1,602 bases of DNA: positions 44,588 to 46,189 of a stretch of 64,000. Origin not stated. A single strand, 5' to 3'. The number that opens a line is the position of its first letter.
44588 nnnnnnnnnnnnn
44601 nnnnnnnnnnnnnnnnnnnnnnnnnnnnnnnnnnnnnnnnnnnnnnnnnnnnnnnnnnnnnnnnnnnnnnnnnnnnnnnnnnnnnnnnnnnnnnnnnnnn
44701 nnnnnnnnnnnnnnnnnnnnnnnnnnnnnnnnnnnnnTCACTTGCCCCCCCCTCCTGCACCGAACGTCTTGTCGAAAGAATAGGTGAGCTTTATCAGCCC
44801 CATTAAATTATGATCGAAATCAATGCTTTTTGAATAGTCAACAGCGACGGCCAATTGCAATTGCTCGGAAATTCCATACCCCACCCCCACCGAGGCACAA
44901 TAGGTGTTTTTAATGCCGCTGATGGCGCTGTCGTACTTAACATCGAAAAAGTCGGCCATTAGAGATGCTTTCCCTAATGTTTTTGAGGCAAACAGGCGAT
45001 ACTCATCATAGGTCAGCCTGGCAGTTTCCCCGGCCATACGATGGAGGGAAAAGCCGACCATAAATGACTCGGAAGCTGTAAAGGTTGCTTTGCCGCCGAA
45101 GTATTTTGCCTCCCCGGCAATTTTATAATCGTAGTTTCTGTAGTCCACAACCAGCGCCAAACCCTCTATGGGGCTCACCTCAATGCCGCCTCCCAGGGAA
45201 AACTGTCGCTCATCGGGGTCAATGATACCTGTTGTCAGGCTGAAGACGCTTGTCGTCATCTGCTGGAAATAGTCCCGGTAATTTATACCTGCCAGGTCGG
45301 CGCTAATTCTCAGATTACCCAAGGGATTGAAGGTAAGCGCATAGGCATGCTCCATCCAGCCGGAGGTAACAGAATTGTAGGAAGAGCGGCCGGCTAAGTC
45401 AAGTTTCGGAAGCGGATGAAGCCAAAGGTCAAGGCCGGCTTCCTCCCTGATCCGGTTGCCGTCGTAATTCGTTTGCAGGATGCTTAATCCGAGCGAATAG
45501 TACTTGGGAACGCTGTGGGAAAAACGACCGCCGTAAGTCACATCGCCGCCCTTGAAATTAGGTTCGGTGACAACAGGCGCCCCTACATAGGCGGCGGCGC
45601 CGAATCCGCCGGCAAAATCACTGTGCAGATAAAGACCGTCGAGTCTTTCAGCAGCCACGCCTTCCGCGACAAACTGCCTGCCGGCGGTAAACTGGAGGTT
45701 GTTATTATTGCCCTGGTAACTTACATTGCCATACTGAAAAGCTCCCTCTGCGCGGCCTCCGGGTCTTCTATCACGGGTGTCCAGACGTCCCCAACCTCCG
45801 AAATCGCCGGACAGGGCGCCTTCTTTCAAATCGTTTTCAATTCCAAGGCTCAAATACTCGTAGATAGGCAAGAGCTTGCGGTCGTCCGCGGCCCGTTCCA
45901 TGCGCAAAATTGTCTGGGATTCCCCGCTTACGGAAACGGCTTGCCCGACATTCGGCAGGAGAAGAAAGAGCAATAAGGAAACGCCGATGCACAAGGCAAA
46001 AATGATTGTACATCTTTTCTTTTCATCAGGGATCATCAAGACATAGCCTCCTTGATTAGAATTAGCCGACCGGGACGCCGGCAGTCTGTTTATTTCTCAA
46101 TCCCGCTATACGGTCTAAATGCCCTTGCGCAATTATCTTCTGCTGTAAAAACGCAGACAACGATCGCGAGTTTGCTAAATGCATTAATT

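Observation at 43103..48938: Compact porin plus multihaem-cytochrome cluster with an unfamiliar subunit composition (candidate outer-membrane electron conduit)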

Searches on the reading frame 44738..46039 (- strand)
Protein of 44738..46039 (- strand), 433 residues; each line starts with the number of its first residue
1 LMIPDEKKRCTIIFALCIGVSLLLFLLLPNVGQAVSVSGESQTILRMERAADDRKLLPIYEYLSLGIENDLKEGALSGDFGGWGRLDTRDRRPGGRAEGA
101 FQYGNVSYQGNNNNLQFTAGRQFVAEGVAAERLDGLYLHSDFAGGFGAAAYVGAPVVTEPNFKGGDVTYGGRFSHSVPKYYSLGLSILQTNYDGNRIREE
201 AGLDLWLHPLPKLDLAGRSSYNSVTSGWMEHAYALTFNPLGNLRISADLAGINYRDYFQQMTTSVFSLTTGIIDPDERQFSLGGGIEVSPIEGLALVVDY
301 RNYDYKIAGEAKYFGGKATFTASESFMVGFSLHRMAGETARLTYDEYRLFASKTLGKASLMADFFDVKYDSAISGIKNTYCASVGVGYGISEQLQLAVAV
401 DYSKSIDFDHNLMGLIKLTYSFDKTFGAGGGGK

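Call 4: search_protein_families(library=pfam, proteins=[window:44738-46039:-], max_evalue=1)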
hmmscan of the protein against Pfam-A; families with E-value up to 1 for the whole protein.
window:44738-46039:- (433 aa): 1 family
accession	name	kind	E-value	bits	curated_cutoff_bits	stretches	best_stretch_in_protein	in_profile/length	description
PF13505.12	OMP_b-brl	-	0.44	11.1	28.7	1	262-312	115-158/175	Outer membrane protein beta-barrel domain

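Call 5: search_protein_families(library=ncbifam, proteins=[window:44738-46039:-], max_evalue=1)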
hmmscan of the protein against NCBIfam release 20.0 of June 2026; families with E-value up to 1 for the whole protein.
window:44738-46039:- (433 aa): 0 families

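Call 8: search_solved_structures(query=window:44738-46039:-, max_evalue=10)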
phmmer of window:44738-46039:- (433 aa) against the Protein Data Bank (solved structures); distinct sequences matched with E-value up to 10: 0.

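Call 9: find_homologous_proteins(query=window:44738-46039:-, max_evalue=0.001)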
Query window:44738-46039:- (433 aa): 193 proteins with E <= 0.001 among 8000 candidates; the best 120 are listed.
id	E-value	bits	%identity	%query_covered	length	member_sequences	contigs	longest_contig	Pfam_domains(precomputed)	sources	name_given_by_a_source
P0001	5.4e-289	976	100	100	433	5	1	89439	-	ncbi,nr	ncbi:MAG: hypothetical protein K0B01_04245 [Syntrophobacterales bacterium]|nr:hypothetical protein [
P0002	4.5e-225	765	80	97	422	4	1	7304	-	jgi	-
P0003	1.4e-201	688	69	100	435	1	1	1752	-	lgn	-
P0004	7.6e-167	574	60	97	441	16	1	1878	-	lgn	-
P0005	1.5e-165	569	60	97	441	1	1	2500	-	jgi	-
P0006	4.7e-164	564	59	99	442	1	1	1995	-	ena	-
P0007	4.8e-164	564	59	97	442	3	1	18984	-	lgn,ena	-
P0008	7.7e-164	564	57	99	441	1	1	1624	-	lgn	-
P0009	9.5e-164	563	58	97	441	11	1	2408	-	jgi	jgi:hypothetical protein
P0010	1.2e-163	563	59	97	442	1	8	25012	-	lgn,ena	-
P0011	4.0e-163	561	59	97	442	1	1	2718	-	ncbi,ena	-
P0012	8.2e-162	557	59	92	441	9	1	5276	-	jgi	jgi:hypothetical protein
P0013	2.1e-160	552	59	99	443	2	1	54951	-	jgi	-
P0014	1.9e-159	549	59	92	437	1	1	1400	-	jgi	jgi:hypothetical protein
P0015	3.0e-158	545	56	100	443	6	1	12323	-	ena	-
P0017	2.1e-156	539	54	99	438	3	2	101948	-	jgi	-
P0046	2.4e-143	496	53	91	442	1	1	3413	-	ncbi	-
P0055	3.0e-141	489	53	93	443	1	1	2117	-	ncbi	-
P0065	4.1e-138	479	53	96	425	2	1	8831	-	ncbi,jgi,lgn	jgi:hypothetical protein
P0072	3.2e-136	473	50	99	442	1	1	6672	-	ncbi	-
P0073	5.8e-136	472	52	96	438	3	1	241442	-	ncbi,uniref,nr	ncbi:hypothetical protein ET418_13485 [Oryzomonas rubra]|uniref:Porin n=2 Tax=Oryzomonas rubra TaxID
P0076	1.4e-134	467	50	96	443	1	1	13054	-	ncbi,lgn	-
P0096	7.5e-126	439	49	98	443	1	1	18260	-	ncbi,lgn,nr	ncbi:MAG: hypothetical protein H7Y05_01495 [Steroidobacteraceae bacterium]|nr:hypothetical protein [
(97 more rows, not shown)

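Call 10: find_encoding_contigs(protein=P0073, flank=10000, max_places=2)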
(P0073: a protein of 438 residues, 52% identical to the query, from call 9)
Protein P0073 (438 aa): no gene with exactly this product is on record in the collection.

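Call 11: find_encoding_contigs(protein=P0001, flank=10000, max_places=2)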
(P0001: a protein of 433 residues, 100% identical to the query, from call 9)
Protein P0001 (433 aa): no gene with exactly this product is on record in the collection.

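Call 13: find_related_loci(query=A1, collection=genome_contigs, flank=9000)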
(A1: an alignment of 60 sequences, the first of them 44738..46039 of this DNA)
Query A1 (433 aa) in genome_contigs; peptide patterns used: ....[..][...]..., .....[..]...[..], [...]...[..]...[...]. (x = any residue, [..] = any of these).
103 stretches matched a pattern; 74 encode a relative of the query (tblastn E <= 1e-3); 71 distinct loci.
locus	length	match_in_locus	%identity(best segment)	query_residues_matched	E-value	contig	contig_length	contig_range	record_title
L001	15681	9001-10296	85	2-433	0e+0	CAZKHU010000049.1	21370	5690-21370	MAG TPA_asm: uncultured Syntrophus sp. isolate binchicken_co220_86 genome assembly, contig: NODE_1500_length_21370_cov_8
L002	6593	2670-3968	52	6-433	2e-146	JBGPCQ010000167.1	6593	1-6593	MAG: Geobacteraceae bacterium isolate OBJ_0618_050_45 k141_2949159_length_6593_cov_20.9493, whole genome shotgun sequenc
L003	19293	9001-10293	51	9-433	5e-142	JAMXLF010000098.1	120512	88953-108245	MAG: Geobacteraceae bacterium isolate Bin.003_Forest k127_92511, whole genome shotgun sequence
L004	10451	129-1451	50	2-433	4e-136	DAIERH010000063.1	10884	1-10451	MAG TPA_asm: Geobacter sp. isolate clean1203 NODE_63_length_10884_cov_3.493710, whole genome shotgun sequence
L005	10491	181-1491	49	2-430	2e-135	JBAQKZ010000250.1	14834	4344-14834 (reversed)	MAG: Geobacteraceae bacterium isolate MFD12071_ilm_asm_bin1 k127_11344, whole genome shotgun sequence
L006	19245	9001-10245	49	8-422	1e-134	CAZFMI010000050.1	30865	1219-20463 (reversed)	MAG TPA_asm: uncultured Geomonas sp. isolate binchicken_co220_123 genome assembly, contig: NODE_844_length_30865_cov_15.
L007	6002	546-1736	50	36-430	3e-132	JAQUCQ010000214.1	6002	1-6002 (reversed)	MAG: Desulfuromonadaceae bacterium isolate STCSWMC_134 NODE_45975_length_6002_cov_3.387745_ST_CSWMC, whole genome shotgu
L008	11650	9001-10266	50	17-433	2e-131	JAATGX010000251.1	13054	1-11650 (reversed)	MAG: Desulfuromonadales bacterium isolate bin_92 k141_14292391, whole genome shotgun sequence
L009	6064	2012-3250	48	24-431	1e-129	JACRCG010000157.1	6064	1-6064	MAG: Deltaproteobacteria bacterium isolate NC_groundwater_1640_Pr3_B-0.1um_54_8 SR-2_scaffold_141_2009763, whole genome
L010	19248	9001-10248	48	17-433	8e-127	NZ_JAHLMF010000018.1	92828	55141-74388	Geomonas diazotrophica strain Red69 scaffold18, whole genome shotgun sequence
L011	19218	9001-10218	49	21-422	3e-126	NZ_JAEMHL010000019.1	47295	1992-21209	Geomonas anaerohicana strain Red421 NODE_19_length_47295_cov_177.154475, whole genome shotgun sequence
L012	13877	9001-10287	49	11-433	2e-126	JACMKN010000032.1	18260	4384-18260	MAG: Deltaproteobacteria bacterium isolate ES-bin-228 ES-bin-228-contig-k141_888358, whole genome shotgun sequence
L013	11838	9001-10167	49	38-425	7e-126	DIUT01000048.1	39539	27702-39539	MAG TPA_asm: Geobacter sp. UBA6151 UBA6151_contig_4895, whole genome shotgun sequence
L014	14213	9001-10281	47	9-431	2e-125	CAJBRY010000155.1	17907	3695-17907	MAG: uncultured Geobacteraceae bacterium isolate Loc090519-8-7m_bin-1533 genome assembly, contig: bin-1533:155/804, whol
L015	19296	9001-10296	47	10-433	4e-125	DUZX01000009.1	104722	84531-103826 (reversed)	MAG TPA_asm: Desulfuromonadales bacterium isolate MAG_13126_9_058 Ga0172367_10000156, whole genome shotgun sequence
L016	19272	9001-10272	47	17-431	1e-124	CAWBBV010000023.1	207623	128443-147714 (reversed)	MAG: uncultured delta proteobacterium isolate MFD02832.bin.1.176 genome assembly, contig: contig_17292, whole genome sho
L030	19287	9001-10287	43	6-431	3e-116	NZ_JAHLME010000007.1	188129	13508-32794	Geomonas azotofigens strain Red51 Scaffold7, whole genome shotgun sequence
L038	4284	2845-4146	43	6-433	5e-116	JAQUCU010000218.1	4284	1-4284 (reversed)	MAG: Desulfuromonadaceae bacterium isolate STCSWMC_138 NODE_79259_length_4284_cov_5.520327_ST_CSWMC, whole genome shotgu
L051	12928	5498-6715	42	20-426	8e-109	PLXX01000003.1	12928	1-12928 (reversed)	MAG: Nitrospiraceae bacterium isolate palsa_1316 73.20120700_P3D.333_contig_94531, whole genome shotgun sequence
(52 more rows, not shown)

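Call 21: predict_structure(alignment_id=A1)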
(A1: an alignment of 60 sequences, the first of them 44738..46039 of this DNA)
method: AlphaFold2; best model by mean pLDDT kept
length: 433 residues; sequences in the alignment: 60
mean_pLDDT: 84.8   pTM: 0.74
mean pLDDT of the five models: 84.8, 84.5, 83.9, 82.1, 73.7
residues with pLDDT >= 90: 257; 70-90: 101; 50-70: 31; < 50: 44
segments of 3 or more residues with pLDDT < 50: 1-21, 23-32, 266-271, 429-433
pLDDT, mean of each block of 10 residues (from residue 1): 34 45 47 76 87 78 92 89 81 62 91 89 83 92 93 81 79 94 95 87 95 95 91 97 97 85 52 79 97 96 94 98 92 95 95 95 96 88 97 96 85 94 74 35
secondary structure, 60 per line:
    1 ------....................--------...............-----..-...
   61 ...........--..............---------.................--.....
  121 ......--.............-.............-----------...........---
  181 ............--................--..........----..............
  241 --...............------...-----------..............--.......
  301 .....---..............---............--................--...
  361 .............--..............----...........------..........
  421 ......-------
elements in order: H7-26 E35-49 E58-71 E74-87 E97-110 E116-126 E129-141 E146-155 E167-177 E181-192 E195-210 E213-222 E227-240 E243-253 H254-257 E278-291 E294-305 E309-322 E326-337 E343-355 E358-373 E376-389 E394-404 E411-426

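Call 25: fold_search(model_id=the predicted structure, library=pdb)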
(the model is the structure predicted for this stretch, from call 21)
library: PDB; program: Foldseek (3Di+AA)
matches with E <= 10: 1060; with E <= 0.001: 383
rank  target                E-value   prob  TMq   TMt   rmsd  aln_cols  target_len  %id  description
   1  9fy9_D                1.2e-10  1.00  0.40  0.29  15.6       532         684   10  Cryo-EM structure of the type 1 chaperone-usher pilus FimD-tip complex (FimDHGFC) - Conformer 1 (released 2025-06-04)
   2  9fw9_D                1.6e-10  1.00  0.40  0.28  18.7       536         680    9  Cryo-EM structure of the type 1 pilus assembly platform as part of the FimA-bound chaperone-usher pilus complex (FimDH (released 2025-06-04)
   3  5ldt_A                6.6e-10  1.00  0.38  0.39  10.9       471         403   11  Crystal Structures of MOMP from Campylobacter jejuni (released 2016-10-26)
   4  4fsp                  8.0e-10  1.00  0.38  0.44  12.3       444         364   13  Crystal Structure of Pseudomonas aeruginosa OccK11 (OpdR) (released 2013-07-24)
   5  3rfz_B                9.6e-10  1.00  0.41  0.27  17.2       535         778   10  Crystal structure of the FimD usher bound to its cognate FimC:FimH substrate (released 2011-06-01)
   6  9bog_D                1.2e-09  1.00  0.40  0.25  17.5       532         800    9  Structural basis for adhesin secretion by the outer-membrane usher in type 1 pili (released 2024-10-09)
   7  5mzs                  1.5e-09  1.00  0.57  0.37  10.8       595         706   11  Crystal structure of the ferric enterobactin receptor (PfeA) mutant (R480A_Q482A) from Pseudomonas aeruginosa (released 2018-02-14)
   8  3rfz_E                1.9e-09  1.00  0.40  0.26  17.6       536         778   10  Crystal structure of the FimD usher bound to its cognate FimC:FimH substrate (released 2011-06-01)
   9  2y2x_B                2.0e-09  1.00  0.41  0.45  10.6       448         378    8  Crystal Structure of Pseudomonas Aeruginosa OpdK with Vanillate (released 2011-12-28)
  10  9a32_MODEL_1_A        2.3e-09  1.00  0.29  0.32  13.8       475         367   10  Model of E. coli OmpC by in-cell photo-crosslinking MS and deep learning (released 2023-02-24)
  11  2vqi_B                2.4e-09  1.00  0.48  0.45   9.4       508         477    8  Structure of the P pilus usher (PapC) translocation pore (released 2008-05-27)
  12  2y0l                  2.6e-09  1.00  0.42  0.48  10.0       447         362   11  Crystal Structure of Pseudomonas Aeruginosa OpdO (released 2011-12-21)
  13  4frx_B                2.7e-09  1.00  0.42  0.45  10.4       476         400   10  Crystal Structure of Pseudomonas aeruginosa OccK8 (OprE) (released 2013-07-24)
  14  4frt_A                2.7e-09  1.00  0.39  0.44  11.1       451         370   10  Crystal Structure of Pseudomonas aeruginosa OccK7 (OpdD) (released 2013-07-24)
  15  3sy9_A                2.8e-09  1.00  0.43  0.48   9.3       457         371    9  Crystal structure of Pseudomonas aeruginosa OccD2 (OpdC) (released 2012-02-08)
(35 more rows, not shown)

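Call 51: search_protein_families(library=pfam, proteins=[L005:5100-8228:+, L016:13866-17132:+, L012:5500-8772:+, L010:6046-8847:+, L038:26-2206:+, L051:867-4010:+, L005:2722-4872:+, L030:11413-12924:+], max_evalue=0.01)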
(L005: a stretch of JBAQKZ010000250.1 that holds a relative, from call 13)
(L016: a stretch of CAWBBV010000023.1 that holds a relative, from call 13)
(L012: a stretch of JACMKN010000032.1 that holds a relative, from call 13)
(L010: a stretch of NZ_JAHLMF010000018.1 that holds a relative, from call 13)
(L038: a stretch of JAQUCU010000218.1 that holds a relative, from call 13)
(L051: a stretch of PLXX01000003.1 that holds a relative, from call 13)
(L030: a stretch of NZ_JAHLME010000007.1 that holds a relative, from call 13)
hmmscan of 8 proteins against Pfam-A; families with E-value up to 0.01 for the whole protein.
L005:5100-8228:+ (1042 aa): 6 families
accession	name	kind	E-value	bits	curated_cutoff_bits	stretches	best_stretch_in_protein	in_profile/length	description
PF22113.1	Mtrc-MtrF_II-IV_dom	-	3.9e-46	157.2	30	2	397-575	1-175/176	Outer membrane cytochrome MtrC/MtrF-like, domains II/IV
PF14522.11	Cytochrome_C7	-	6.6e-18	64.7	24.8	2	492-563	2-66/67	Cytochrome c7 and related cytochrome c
PF14537.11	Cytochrom_c3_2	-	9.8e-06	26.4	25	0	404-440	8-42/79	Cytochrome c3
PF24381.1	DUF7537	-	0.00066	19.7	31.7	1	9-79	2-73/258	Family of unknown function (DUF7537)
PF03264.19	Cytochrom_NNT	-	0.0027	17.9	24.1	1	914-1024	63-165/174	NapC/NirT cytochrome c family, N-terminal region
PF22112.2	OmcA-like_N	-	0.0042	17.4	27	0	317-358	107-149/167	OmcA-like N-terminal domain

L016:13866-17132:+ (1088 aa): 5 families
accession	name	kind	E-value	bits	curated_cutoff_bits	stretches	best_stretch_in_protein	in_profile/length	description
PF22113.1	Mtrc-MtrF_II-IV_dom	-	3e-42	144.6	30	3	825-932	1-103/176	Outer membrane cytochrome MtrC/MtrF-like, domains II/IV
PF14522.11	Cytochrome_C7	-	1.7e-12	47.4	24.8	1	502-557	7-66/67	Cytochrome c7 and related cytochrome c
PF22112.2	OmcA-like_N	-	3.1e-05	24.3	27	1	281-363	66-149/167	OmcA-like N-terminal domain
PF09699.15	Paired_CXXCH_1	-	0.00024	21.2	20.6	0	420-461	4-39/41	Doubled CXXCH motif (Paired_CXXCH_1)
PF14537.11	Cytochrom_c3_2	-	0.001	19.9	25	0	1023-1069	23-66/79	Cytochrome c3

L012:5500-8772:+ (1090 aa): 4 families
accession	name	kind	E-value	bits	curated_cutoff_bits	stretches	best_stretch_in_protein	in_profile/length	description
PF22113.1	Mtrc-MtrF_II-IV_dom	-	3.4e-46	157.4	30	2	426-612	1-175/176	Outer membrane cytochrome MtrC/MtrF-like, domains II/IV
PF14522.11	Cytochrome_C7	-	3.8e-14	52.7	24.8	3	527-600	13-66/67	Cytochrome c7 and related cytochrome c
PF14537.11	Cytochrom_c3_2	-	3.2e-07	31.2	25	0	529-601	8-65/79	Cytochrome c3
PF09699.15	Paired_CXXCH_1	-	6e-07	29.5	20.6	0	1028-1073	3-38/41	Doubled CXXCH motif (Paired_CXXCH_1)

L010:6046-8847:+ (933 aa): 6 families
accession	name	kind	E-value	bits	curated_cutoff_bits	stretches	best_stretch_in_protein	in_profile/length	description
PF22113.1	Mtrc-MtrF_II-IV_dom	-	2e-46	158.2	30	2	646-905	1-175/176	Outer membrane cytochrome MtrC/MtrF-like, domains II/IV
PF14522.11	Cytochrome_C7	-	4.1e-14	52.6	24.8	1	421-462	12-52/67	Cytochrome c7 and related cytochrome c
PF14537.11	Cytochrom_c3_2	-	5e-09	36.9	25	1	394-459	8-65/79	Cytochrome c3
PF09699.15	Paired_CXXCH_1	-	6.3e-06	26.2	20.6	0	392-431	6-38/41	Doubled CXXCH motif (Paired_CXXCH_1)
PF02085.21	Cytochrom_CIII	-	0.0035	18.1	22.9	0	392-464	31-88/101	Class III cytochrome C family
PF13442.11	Cytochrome_CBB3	-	0.0041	17.9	27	0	663-701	3-33/68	Cytochrome C oxidase, cbb3-type, subunit III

L038:26-2206:+ (726 aa): 6 families
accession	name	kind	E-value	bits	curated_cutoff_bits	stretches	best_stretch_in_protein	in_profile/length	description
PF22113.1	Mtrc-MtrF_II-IV_dom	-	6.5e-26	91.4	30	2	547-694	2-143/176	Outer membrane cytochrome MtrC/MtrF-like, domains II/IV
PF14522.11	Cytochrome_C7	-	5.6e-13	49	24.8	2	222-310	10-66/67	Cytochrome c7 and related cytochrome c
PF14537.11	Cytochrom_c3_2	-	6.1e-08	33.5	25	1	304-367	7-66/79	Cytochrome c3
PF09699.15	Paired_CXXCH_1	-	9.6e-05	22.4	20.6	0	56-80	5-29/41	Doubled CXXCH motif (Paired_CXXCH_1)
PF02085.21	Cytochrom_CIII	-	0.00031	21.5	22.9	0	290-367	25-84/101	Class III cytochrome C family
PF13435.11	Cytochrome_C554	-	0.0026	19.1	20.8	0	256-334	1-83/84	Cytochrome c554 and c-prime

L051:867-4010:+ (1047 aa): 5 families
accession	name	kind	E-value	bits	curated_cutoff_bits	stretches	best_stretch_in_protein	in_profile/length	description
PF22113.1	Mtrc-MtrF_II-IV_dom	-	2.1e-15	57.1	30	2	446-598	30-167/176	Outer membrane cytochrome MtrC/MtrF-like, domains II/IV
PF13620.12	CarboxypepD_reg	-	6.4e-12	46.1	32.3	1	51-124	1-79/82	Carboxypeptidase regulatory-like domain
PF13715.12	CarbopepD_reg_2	-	9.6e-09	35.6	32.2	1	53-138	2-87/88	CarboxypepD_reg-like domain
PF14522.11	Cytochrome_C7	-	3.2e-08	33.7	24.8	0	725-778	12-54/67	Cytochrome c7 and related cytochrome c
PF09699.15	Paired_CXXCH_1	-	9e-08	32.1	20.6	2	726-774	6-38/41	Doubled CXXCH motif (Paired_CXXCH_1)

L005:2722-4872:+ (716 aa): 7 families
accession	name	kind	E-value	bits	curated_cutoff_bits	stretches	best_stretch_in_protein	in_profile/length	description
PF18370.7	RGI_lyase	-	1.6e-22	80.1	27.8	4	293-347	14-71/86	Rhamnogalacturonan I lyases beta-sheet domain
PF25523.1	Ig_RIMBP2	-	1.2e-17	64.2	27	3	491-543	2-58/105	RIMBP2-like, immunoglobulin-like domain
PF00041.27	fn3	-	2.3e-17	63.4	25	3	280-353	2-73/84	Fibronectin type III domain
PF21910.2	GH85_C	-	2.6e-06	28.2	27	0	291-320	12-38/95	GH85 endohexosaminidases, C-terminal domain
PF17957.7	Big_7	-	0.00026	22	24.1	0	294-343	16-67/70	Bacterial Ig domain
PF20164.4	GspA_SrpA_N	-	0.00056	20.7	27.4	0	436-462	85-111/117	GspA/SrpA SigLec-like domain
PF23508.1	MBB1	-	0.0014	19.2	27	0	503-546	53-96/108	MBB1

L030:11413-12924:+ (503 aa): 6 families
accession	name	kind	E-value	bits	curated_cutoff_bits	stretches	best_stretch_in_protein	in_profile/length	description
PF18370.7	RGI_lyase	-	5e-12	46.4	27.8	2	297-356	11-72/86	Rhamnogalacturonan I lyases beta-sheet domain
PF00041.27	fn3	-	2.5e-08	34.5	25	2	298-372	8-83/84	Fibronectin type III domain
PF25523.1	Ig_RIMBP2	-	5.4e-05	23.6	27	0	305-338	19-59/105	RIMBP2-like, immunoglobulin-like domain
PF17936.7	Big_6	-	0.0022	18.6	27.6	1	59-102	28-73/83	Bacterial Ig domain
PF05494.18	MlaC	-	0.0053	17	26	0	405-455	99-150/166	MlaC protein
PF08669.17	GCV_T_C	-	0.007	16.7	25.9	0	318-339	15-36/80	Glycine cleavage T-protein C-terminal barrel domain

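Call 52: search_protein_representatives(alignment_id=A1)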
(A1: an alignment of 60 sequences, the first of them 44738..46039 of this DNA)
Query: 60 sequences, 441 profile positions. Proteins with E-value up to 0.001 (for the whole library): 699; up to 1e-10: 436; up to 1e-30: 200. The best 150 are listed.
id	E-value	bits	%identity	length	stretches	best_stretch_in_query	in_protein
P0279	1.8e-206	702.1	-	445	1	1-441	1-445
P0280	6.8e-172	588.2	-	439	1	1-431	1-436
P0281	3.7e-163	559.4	-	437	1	20-438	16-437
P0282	8.3e-156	535.1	-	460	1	14-435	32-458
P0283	1.3e-152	524.7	-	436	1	2-430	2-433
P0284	2.8e-151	520.2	-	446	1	23-432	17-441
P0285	6.7e-143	492.6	-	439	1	24-436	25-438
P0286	4.3e-135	466.9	-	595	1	22-431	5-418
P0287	1.2e-134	465.4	-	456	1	2-434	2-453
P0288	9.0e-129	446.0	-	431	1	11-432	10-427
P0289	2.5e-128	444.6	-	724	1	23-430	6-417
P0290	9.9e-127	439.3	-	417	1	22-429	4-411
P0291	4.5e-124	430.5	-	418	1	16-429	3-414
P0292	9.4e-123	426.2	-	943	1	21-429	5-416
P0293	4.5e-121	420.7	-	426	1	19-427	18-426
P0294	1.2e-120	419.3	-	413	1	25-429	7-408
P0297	1.0e-116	406.3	-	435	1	21-431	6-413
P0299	9.9e-112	389.9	-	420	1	21-437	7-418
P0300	9.4e-109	380.1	-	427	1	25-429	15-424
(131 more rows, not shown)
